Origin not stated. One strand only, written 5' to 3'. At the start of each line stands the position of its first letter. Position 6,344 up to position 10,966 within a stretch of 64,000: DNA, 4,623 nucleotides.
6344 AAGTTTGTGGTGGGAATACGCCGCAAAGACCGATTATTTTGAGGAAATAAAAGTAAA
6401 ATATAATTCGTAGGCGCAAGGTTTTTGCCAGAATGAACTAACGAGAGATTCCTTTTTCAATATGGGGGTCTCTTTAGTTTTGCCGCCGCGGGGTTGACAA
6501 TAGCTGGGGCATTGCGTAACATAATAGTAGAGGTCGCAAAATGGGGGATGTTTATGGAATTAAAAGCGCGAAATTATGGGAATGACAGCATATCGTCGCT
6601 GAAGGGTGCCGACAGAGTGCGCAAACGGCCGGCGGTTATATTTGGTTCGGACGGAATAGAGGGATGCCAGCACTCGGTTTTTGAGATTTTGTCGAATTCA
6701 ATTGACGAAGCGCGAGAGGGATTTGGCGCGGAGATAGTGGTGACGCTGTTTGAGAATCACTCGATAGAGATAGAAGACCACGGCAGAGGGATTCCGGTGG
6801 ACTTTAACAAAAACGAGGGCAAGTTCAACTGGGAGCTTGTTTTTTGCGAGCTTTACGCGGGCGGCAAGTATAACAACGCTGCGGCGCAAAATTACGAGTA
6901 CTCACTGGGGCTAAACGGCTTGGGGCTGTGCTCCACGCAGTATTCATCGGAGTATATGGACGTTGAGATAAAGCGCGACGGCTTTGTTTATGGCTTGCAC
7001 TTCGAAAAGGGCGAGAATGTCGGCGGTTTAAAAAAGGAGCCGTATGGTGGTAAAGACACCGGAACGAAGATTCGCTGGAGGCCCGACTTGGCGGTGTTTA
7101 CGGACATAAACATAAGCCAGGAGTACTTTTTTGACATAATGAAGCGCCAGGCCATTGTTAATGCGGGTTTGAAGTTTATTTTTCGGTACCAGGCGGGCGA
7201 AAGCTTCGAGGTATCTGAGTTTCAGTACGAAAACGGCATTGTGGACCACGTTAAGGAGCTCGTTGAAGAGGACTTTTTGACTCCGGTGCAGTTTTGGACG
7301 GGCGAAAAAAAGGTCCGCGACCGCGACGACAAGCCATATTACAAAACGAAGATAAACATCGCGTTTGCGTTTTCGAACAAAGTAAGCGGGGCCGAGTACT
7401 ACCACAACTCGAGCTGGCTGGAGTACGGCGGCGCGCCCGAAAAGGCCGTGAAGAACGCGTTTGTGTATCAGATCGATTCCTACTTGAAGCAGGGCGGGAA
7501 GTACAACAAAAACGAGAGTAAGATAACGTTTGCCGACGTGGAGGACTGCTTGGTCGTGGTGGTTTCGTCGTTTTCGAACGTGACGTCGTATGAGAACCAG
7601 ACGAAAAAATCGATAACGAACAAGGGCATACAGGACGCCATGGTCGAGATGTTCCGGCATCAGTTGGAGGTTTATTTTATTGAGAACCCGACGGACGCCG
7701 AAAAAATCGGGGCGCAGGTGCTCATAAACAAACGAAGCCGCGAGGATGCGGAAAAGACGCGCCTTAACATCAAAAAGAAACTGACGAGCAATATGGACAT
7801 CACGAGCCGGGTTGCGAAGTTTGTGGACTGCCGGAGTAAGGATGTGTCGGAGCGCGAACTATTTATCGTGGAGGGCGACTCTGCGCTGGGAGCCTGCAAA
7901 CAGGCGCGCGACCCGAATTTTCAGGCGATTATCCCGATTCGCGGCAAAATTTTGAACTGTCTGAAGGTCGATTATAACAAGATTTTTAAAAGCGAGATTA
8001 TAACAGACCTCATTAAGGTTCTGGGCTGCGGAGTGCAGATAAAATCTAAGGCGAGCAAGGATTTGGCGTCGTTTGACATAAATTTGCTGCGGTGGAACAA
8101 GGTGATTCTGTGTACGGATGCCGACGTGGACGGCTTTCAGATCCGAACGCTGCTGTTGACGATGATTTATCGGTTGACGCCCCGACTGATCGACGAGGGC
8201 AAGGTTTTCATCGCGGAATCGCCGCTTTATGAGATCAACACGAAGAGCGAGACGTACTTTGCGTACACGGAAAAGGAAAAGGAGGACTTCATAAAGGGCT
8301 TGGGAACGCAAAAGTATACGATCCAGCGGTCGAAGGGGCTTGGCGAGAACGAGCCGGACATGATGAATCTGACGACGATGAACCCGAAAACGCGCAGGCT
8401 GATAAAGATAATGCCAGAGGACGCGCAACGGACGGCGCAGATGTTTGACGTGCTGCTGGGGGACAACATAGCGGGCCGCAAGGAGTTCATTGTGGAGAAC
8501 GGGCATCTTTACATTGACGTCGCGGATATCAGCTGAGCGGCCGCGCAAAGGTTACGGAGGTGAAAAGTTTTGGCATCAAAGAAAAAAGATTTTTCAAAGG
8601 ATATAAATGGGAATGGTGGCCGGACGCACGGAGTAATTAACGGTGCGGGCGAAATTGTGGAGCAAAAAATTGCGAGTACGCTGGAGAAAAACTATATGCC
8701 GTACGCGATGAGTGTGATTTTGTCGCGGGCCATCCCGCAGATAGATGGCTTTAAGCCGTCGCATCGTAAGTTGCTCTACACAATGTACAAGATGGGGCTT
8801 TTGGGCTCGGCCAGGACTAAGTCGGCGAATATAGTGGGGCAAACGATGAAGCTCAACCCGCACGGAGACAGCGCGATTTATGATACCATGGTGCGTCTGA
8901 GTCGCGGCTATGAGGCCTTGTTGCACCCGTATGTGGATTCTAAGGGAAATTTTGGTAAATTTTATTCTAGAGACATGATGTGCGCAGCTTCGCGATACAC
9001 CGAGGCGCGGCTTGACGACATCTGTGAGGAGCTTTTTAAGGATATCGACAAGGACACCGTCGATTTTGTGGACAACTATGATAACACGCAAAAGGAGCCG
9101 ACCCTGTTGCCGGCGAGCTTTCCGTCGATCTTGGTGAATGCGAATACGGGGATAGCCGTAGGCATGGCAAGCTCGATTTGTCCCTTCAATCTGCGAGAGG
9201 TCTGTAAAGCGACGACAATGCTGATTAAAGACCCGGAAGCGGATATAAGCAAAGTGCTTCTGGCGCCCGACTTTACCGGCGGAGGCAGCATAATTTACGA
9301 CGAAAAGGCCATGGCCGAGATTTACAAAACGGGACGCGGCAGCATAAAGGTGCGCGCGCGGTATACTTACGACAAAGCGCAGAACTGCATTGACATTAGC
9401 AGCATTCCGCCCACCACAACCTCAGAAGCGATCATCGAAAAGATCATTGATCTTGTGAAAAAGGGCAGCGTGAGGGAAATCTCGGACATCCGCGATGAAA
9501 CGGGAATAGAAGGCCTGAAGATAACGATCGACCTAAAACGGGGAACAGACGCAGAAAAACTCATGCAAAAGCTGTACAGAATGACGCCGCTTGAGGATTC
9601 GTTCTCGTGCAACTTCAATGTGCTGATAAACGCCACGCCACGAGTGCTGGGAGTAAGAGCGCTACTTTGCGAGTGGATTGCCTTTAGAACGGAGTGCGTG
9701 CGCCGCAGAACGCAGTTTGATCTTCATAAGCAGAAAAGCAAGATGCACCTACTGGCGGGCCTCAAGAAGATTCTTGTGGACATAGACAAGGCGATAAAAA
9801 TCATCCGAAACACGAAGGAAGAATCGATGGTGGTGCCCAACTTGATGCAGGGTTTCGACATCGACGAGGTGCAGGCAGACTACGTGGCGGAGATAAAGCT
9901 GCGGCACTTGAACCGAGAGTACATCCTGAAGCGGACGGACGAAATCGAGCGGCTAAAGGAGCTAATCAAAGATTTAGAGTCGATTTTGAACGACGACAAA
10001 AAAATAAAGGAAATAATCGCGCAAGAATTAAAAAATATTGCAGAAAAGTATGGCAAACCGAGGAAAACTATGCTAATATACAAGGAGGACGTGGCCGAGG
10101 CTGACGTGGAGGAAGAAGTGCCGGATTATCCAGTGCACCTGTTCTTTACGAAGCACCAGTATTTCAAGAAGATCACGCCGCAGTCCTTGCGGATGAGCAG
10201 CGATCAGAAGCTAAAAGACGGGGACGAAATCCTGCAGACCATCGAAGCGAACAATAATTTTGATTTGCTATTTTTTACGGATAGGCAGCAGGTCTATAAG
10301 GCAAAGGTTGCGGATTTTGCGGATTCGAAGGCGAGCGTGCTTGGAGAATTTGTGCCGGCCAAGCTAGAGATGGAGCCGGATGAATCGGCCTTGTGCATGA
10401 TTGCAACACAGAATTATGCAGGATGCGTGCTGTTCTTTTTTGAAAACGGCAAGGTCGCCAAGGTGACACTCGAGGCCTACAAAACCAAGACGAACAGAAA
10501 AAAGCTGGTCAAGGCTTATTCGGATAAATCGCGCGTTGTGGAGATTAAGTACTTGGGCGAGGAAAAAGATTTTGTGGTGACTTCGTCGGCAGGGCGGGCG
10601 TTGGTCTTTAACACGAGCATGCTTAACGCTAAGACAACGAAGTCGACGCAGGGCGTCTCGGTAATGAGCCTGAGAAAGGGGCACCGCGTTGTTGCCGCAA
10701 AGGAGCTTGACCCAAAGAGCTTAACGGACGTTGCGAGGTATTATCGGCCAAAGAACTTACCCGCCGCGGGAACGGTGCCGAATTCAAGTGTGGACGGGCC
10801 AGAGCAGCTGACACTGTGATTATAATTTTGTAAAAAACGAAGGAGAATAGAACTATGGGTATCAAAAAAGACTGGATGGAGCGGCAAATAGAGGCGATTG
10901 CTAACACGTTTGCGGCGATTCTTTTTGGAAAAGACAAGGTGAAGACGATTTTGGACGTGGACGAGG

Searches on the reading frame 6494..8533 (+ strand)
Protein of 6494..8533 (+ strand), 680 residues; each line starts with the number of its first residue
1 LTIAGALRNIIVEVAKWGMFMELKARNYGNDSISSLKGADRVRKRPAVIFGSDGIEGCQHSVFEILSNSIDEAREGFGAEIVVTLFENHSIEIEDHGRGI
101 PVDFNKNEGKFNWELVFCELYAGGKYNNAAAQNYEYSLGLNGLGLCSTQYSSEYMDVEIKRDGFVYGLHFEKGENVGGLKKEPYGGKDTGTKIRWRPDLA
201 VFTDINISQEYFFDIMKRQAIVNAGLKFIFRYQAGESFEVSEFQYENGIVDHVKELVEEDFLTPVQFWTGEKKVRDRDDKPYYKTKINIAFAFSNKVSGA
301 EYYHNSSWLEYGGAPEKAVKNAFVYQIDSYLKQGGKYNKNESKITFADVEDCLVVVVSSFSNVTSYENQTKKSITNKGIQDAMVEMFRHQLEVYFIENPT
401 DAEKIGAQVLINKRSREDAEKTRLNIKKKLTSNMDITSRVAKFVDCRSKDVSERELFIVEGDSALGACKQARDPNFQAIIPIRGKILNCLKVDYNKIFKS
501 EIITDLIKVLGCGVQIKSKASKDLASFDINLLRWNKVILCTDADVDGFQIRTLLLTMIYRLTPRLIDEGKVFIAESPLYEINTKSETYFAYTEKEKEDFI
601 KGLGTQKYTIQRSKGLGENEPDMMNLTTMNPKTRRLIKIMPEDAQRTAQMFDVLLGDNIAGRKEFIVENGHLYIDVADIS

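Call 38: search_protein_families(library=pfam, proteins=[window:6494-8533:+], max_evalue=0.00001)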
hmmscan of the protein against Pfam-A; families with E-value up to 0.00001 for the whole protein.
window:6494-8533:+ (680 aa): 4 families
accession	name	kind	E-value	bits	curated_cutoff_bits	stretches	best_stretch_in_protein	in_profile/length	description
PF00204.31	DNA_gyraseB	-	1.9e-27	96.3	27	1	248-423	1-171/173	DNA gyrase B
PF00986.26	DNA_gyraseB_C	-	1.2e-21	77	29.8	1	606-666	2-62/63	DNA gyrase B subunit, carboxyl terminus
PF01751.28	Toprim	-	8e-18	64.8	23.1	1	455-574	1-94/96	Toprim domain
PF02518.31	HATPase_c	-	8.8e-07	29.8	26.4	1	58-199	6-109/111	Histidine kinase-, DNA gyrase B-, and HSP90-like ATPase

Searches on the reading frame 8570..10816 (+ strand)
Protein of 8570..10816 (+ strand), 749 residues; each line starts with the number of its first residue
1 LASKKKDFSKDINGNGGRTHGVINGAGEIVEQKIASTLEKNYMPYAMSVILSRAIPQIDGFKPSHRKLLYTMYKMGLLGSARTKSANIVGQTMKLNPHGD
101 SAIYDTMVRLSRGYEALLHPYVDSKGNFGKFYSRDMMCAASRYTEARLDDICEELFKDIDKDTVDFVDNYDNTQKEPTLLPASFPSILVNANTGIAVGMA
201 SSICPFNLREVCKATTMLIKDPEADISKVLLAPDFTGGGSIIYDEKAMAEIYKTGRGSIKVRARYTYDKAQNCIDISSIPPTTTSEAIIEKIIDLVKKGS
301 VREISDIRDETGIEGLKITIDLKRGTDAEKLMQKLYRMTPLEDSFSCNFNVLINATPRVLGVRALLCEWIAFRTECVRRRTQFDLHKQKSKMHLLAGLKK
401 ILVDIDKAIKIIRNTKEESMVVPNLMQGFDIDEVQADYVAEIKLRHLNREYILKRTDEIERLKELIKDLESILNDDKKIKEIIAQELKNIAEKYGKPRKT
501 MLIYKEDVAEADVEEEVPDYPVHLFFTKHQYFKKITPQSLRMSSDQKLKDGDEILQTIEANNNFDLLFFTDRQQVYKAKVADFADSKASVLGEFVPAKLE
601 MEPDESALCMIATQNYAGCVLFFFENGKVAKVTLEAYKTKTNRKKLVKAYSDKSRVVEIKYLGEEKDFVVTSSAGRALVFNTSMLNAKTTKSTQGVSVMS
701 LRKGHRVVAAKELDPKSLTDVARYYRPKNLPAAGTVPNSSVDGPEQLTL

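Call 38: search_protein_families(library=pfam, proteins=[window:8570-10816:+], max_evalue=0.00001)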
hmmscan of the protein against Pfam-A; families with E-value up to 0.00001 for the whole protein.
window:8570-10816:+ (749 aa): 2 families
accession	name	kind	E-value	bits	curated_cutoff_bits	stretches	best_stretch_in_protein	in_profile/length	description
PF00521.26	DNA_topoisoIV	-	1.2e-134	449.9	31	1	53-488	1-432/432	DNA gyrase/topoisomerase IV, subunit A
PF03989.18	DNA_gyraseA_C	-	1.4e-06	28.1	27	0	667-710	2-44/48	DNA gyrase C-terminal domain, beta-propeller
